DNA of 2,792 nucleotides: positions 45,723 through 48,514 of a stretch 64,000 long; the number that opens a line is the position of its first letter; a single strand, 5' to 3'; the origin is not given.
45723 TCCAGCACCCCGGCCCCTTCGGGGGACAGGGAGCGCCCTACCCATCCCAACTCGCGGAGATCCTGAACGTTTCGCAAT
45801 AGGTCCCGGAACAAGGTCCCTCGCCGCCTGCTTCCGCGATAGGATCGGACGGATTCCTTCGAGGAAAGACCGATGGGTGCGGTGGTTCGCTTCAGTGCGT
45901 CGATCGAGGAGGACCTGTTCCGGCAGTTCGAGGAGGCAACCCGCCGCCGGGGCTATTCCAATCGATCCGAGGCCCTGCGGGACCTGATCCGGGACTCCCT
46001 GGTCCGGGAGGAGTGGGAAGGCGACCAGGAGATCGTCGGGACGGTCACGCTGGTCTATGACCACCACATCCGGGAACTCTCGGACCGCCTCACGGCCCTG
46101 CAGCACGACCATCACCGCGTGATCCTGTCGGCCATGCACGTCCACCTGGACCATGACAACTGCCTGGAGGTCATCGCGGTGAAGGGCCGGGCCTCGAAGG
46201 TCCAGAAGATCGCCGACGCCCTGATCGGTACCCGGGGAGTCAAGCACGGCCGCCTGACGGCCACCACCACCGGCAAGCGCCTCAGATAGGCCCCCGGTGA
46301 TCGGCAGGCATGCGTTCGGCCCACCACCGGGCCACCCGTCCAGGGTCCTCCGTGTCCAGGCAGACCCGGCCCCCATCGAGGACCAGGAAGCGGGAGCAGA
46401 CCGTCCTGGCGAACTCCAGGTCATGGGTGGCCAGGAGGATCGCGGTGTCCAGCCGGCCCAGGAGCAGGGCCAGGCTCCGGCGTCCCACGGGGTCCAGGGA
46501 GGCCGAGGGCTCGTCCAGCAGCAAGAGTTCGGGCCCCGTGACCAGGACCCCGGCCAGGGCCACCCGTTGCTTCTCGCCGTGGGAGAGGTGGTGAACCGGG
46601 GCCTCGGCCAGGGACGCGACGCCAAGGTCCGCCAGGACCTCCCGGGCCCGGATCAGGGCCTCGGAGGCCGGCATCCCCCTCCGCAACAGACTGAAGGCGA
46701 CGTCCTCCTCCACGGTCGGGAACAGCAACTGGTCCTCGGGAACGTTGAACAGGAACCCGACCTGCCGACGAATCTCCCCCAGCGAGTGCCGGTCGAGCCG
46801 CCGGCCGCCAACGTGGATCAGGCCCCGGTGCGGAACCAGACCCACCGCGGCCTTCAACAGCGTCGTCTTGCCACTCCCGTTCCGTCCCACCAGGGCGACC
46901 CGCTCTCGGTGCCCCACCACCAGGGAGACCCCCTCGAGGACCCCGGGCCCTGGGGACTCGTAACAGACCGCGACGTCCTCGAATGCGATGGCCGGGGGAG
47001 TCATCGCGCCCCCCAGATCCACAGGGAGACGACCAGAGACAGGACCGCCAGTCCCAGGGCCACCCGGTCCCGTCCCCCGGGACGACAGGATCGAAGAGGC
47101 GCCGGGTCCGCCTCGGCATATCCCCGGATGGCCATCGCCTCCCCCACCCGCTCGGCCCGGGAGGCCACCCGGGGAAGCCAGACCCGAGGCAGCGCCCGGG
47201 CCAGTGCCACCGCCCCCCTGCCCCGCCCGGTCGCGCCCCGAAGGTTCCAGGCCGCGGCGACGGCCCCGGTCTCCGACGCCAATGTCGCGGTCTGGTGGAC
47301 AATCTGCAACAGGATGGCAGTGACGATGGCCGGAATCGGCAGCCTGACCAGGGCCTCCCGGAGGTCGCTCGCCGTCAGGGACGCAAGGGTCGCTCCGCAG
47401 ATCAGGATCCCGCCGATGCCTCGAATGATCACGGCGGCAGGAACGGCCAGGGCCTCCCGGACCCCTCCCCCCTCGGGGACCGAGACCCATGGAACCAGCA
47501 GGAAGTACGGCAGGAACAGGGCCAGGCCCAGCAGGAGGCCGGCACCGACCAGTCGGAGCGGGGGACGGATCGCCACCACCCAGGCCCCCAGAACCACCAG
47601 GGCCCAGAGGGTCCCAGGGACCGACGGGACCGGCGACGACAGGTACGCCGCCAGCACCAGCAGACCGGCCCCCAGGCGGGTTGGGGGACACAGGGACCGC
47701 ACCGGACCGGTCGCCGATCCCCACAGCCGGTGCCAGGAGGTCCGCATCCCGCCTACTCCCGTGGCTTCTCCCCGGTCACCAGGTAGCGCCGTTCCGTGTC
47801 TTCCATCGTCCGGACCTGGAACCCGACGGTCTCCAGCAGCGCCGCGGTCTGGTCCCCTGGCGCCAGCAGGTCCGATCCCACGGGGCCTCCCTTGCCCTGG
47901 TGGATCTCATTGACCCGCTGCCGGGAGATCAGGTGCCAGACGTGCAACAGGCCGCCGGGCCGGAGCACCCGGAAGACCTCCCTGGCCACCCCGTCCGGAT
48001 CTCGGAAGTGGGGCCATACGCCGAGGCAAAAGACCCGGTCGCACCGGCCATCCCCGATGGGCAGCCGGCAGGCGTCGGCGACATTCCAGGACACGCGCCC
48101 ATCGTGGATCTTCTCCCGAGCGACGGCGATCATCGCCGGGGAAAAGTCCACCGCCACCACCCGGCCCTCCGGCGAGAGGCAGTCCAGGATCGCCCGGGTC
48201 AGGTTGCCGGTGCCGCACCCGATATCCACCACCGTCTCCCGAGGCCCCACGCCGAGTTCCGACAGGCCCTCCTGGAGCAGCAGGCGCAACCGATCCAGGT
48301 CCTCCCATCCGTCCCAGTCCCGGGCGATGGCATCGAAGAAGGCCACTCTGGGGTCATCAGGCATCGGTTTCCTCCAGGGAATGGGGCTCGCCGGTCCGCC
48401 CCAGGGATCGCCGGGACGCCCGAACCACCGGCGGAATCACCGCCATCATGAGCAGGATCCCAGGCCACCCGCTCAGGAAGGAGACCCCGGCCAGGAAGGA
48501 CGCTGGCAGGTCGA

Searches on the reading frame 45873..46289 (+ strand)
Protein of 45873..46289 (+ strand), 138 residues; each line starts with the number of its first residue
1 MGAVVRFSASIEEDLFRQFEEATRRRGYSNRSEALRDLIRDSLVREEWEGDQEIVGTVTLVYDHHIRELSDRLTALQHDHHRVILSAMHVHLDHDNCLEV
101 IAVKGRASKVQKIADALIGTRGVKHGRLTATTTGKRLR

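Call 13: search_protein_families(library=pfam, proteins=[window:45873-46289:+], max_evalue=0.001)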
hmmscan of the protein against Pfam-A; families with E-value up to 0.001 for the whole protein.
window:45873-46289:+ (138 aa): 2 families
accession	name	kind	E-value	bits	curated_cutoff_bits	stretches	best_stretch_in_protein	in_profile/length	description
PF08753.17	NikR_C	-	1.7e-33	115.1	22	1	55-130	1-76/77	NikR C terminal nickel binding domain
PF01402.27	RHH_1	-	3.1e-07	30.5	20.5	1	6-43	1-37/39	Ribbon-helix-helix protein, copG family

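Call 61: search_protein_families(library=ncbifam, proteins=[window:45873-46289:+], max_evalue=0.01)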
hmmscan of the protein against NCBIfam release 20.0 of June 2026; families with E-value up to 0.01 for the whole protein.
window:45873-46289:+ (138 aa): 5 families
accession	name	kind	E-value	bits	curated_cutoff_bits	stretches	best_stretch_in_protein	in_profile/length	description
NF003381.0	PRK04460.1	equivalog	3.2e-59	199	105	1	1-137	1-138/139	nickel-responsive transcriptional regulator NikR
NF002815.0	PRK02967.1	equivalog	1.1e-43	148.6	83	1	6-131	3-130/139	nickel-responsive transcriptional regulator NikR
NF002169.0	PRK01002.1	subfamily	1e-40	139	111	1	4-137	4-139/141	nickel responsive regulator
NF001884.0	PRK00630.1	subfamily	2.6e-39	134.7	119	1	3-133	9-143/148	nickel responsive regulator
TIGR02793.1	nikR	equivalog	5.1e-37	127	175.45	1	6-129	2-126/129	nickel-responsive transcriptional regulator NikR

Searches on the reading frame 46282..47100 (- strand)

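Call 14: search_protein_families(library=pfam, proteins=[window:46282-47100:-], max_evalue=0.001)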
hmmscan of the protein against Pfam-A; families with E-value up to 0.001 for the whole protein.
window:46282-47100:- (272 aa): 4 families
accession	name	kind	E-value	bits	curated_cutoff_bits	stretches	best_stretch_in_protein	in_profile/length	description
PF00005.33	ABC_tran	-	5.2e-27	95.5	25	1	55-199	1-136/137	ABC transporter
PF13304.12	AAA_21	-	2e-12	48.2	27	2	166-229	232-301/304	AAA domain, putative AbiEii toxin, Type IV TA system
PF02463.25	SMC_N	-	0.00011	22.1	40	0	66-218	25-187/220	RecF/RecN/SMC N terminal domain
PF13555.12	AAA_29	-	0.00034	20.8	27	0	61-86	18-43/61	P-loop containing region of AAA domain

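Call 61: search_protein_families(library=ncbifam, proteins=[window:46282-47100:-], max_evalue=0.01)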
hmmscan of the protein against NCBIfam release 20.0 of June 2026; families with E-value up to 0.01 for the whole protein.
window:46282-47100:- (272 aa): 190 families (the best 25 are shown)
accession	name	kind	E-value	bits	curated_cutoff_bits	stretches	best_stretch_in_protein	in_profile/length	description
TIGR01166.1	cbiO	subfamily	5.1e-48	163.1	211.8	1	51-231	4-190/190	cobalt ABC transporter, ATP-binding protein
TIGR04520.1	ECF_ATPase_1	equivalog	4.4e-47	160.8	315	1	38-250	1-218/269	energy-coupling factor transporter ATPase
TIGR04521.1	ECF_ATPase_2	equivalog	9.7e-46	156.1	330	1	38-251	1-228/279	energy-coupling factor transporter ATPase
NF010156.0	PRK13635.1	equivalog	1.5e-44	152.3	392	1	37-247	5-219/279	energy-coupling factor ABC transporter ATP-binding protein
NF010171.0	PRK13652.1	equivalog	3.1e-42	144.6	476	1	42-248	8-218/277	cobalt transporter ATP-binding subunit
NF010157.0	PRK13636.1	equivalog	1.3e-40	139.4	463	1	45-250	13-224/285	cobalt transporter ATP-binding subunit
NF010155.0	PRK13634.1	equivalog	3.9e-35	121.5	413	1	38-248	3-226/290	energy-coupling factor ABC transporter ATP-binding protein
NF010170.0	PRK13651.1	equivalog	1e-33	116.6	432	2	107-251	100-248/308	cobalt transporter ATP-binding subunit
TIGR02673.1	FtsE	equivalog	3.8e-33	115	264.85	1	38-244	2-213/214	cell division ATP-binding protein FtsE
NF010158.0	PRK13637.1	equivalog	4.8e-33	114.5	390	1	54-250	22-227/287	energy-coupling factor transporter ATPase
NF010167.0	PRK13648.1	subfamily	1.9e-32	112.7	241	1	37-246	7-220/269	energy-coupling factor transporter ATPase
NF010159.0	PRK13638.1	equivalog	8.6e-32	110.5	489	1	53-256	15-223/271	energy-coupling factor ABC transporter ATP-binding protein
TIGR02857.1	CydD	equivalog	3.2e-30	105.6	435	1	36-233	320-522/529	thiol reductant ABC exporter subunit CydD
TIGR03265.1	PhnT2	equivalog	7.4e-30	104.3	457.7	1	54-246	19-213/353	putative 2-aminoethylphosphonate ABC transporter ATP-binding protein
NF010068.0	PRK13548.1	equivalog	1.3e-29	103.1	261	1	44-249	10-224/261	heme ABC transporter ATP-binding protein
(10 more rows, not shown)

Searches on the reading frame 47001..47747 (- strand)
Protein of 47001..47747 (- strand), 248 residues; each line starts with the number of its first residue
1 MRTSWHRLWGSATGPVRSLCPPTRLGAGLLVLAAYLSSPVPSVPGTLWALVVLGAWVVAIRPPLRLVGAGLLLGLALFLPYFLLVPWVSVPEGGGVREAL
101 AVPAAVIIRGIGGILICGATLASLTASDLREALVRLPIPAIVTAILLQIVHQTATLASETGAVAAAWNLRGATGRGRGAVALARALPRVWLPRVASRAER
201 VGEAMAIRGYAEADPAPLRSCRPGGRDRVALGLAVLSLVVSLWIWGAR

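Call 13: search_protein_families(library=pfam, proteins=[window:47001-47747:-], max_evalue=0.001)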
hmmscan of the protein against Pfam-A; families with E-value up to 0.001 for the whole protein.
window:47001-47747:- (248 aa): 1 family
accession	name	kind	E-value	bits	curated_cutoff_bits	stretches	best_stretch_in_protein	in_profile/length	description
PF02361.21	CbiQ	-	1.9e-09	37.9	25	1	30-212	19-210/216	Cobalt transport protein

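Call 61: search_protein_families(library=ncbifam, proteins=[window:47001-47747:-], max_evalue=0.01)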
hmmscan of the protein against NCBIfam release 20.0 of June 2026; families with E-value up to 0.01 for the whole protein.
window:47001-47747:- (248 aa): 1 family
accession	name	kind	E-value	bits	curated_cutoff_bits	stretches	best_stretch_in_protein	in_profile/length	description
TIGR02454.1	ECF_T_CbiQ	equivalog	1.4e-05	25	111.8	1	29-208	11-200/200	cobalt ECF transporter T component CbiQ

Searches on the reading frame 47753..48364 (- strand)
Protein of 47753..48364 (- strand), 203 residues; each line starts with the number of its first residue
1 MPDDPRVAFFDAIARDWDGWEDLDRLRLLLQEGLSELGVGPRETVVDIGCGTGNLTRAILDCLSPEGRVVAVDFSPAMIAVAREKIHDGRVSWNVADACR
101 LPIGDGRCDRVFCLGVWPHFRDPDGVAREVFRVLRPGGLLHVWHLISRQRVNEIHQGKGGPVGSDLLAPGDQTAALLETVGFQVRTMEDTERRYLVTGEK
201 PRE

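Call 13: search_protein_families(library=pfam, proteins=[window:47753-48364:-], max_evalue=0.001)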
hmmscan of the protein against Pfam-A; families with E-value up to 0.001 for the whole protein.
window:47753-48364:- (203 aa): 14 families
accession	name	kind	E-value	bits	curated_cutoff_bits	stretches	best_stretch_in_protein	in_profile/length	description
PF13649.12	Methyltransf_25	-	7.9e-24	84.6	27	1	45-138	1-97/97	Methyltransferase domain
PF08241.18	Methyltransf_11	-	1.3e-23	83.9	21.2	1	46-140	1-93/95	Methyltransferase domain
PF08242.18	Methyltransf_12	-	3.5e-18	66.6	30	1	46-140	1-98/98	Methyltransferase domain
PF13847.12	Methyltransf_31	-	1.8e-16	60.6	27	1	43-142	5-109/145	Methyltransferase domain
PF01209.24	Ubie_methyltran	-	9.3e-16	58.3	20.1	1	40-144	46-153/233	ubiE/COQ5 methyltransferase family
PF13489.12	Methyltransf_23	-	1.5e-11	44.7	27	1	30-140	9-114/164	Methyltransferase domain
PF01135.25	PCMT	-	1.2e-05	25.6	20.3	1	38-107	70-134/210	Protein-L-isoaspartate(D-aspartate) O-methyltransferase (PCMT)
PF05175.20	MTS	-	3.1e-05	24.1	23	1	29-92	22-81/170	Methyltransferase small domain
PF05148.21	Methyltransf_8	-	7.5e-05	23.1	27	1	44-150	75-164/219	Hypothetical methyltransferase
PF01728.25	FtsJ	-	0.00013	22.3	24.1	1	30-90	9-66/181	FtsJ-like methyltransferase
PF00398.26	RrnaAD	-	0.00017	21.2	24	1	30-98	19-85/263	Ribosomal RNA adenine dimethylase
PF13679.12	Methyltransf_32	-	0.00026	21.4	27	1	41-85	25-72/143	Methyltransferase domain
PF05401.17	NodS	-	0.00029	21.2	24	1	43-123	45-122/201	Nodulation protein S (NodS)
PF08704.16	GCD14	-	0.00039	20.6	26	1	37-95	36-94/247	tRNA methyltransferase complex GCD14 subunit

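Call 61: search_protein_families(library=ncbifam, proteins=[window:47753-48364:-], max_evalue=0.01)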
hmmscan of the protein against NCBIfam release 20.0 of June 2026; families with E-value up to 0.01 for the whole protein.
window:47753-48364:- (203 aa): 65 families (the best 25 are shown)
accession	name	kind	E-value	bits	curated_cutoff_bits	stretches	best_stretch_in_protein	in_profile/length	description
NF045667.1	MTase_DVU1556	equivalog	2.4e-21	76.2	155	1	30-192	11-170/213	DVU_1556 family methyltransferase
NF041537.1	ArsM_AhpD_UU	exception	2.5e-17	62.7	510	1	39-183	74-223/345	arsenite methyltransferase/AhpD domain selenoprotein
TIGR02072.1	BioC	equivalog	6.9e-17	62.1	184.95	1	42-159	35-148/244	malonyl-ACP O-methyltransferase BioC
NF001244.0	PRK00216.1-5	equivalog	4.6e-16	58.8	216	1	32-152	39-162/236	bifunctional demethylmenaquinone methyltransferase/2-methoxy-6-polyprenyl-1,4-benzoquinol methylase UbiE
NF047649.1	MTase_UXPK_star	exception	7.8e-16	57.9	460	1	39-147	75-186/283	methyltransferase/UXPK-star double selenoprotein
TIGR01934.1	MenG_MenH_UbiE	subfamily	2.2e-15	56.6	158.35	1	34-148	32-147/223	ubiquinone/menaquinone biosynthesis methyltransferase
NF001240.0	PRK00216.1-1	equivalog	2.6e-13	49.6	378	1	35-144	57-170/251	bifunctional demethylmenaquinone methyltransferase/2-methoxy-6-polyprenyl-1,4-benzoquinol methylase UbiE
NF043040.1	corrin_prot_MT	hypoth_equivalog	1.5e-12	47.4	180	1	39-142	39-147/216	corrinoid protein-associated methyltransferase CpaM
NF008823.0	PRK11873.1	subfamily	6.3e-12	45.5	263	1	41-151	77-190/272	arsenite methyltransferase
NF001243.0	PRK00216.1-4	equivalog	1.1e-11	44.5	235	1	31-140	37-149/237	demethylmenaquinone methyltransferase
NF001241.0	PRK00216.1-2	equivalog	1.9e-11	44.1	327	1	8-143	15-148/231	demethylmenaquinone methyltransferase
NF052510.1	methyltran_MpqE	exception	4.8e-11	42.5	335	1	35-139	40-148/234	methyl-plastoquinone biosynthesis methyltransferase MpqE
TIGR02752.1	MenG_heptapren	equivalog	1.2e-10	41.4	419.85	1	34-140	38-147/231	demethylmenaquinone methyltransferase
NF041536.1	ArsM_DUF2284_UU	exception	2e-10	39.7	575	1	42-183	77-223/459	arsenite methyltransferase/DUF2284 domain selenoprotein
NF007610.0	PRK10258.1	equivalog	2.7e-09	36.7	342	1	14-156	17-151/251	malonyl-ACP O-methyltransferase BioC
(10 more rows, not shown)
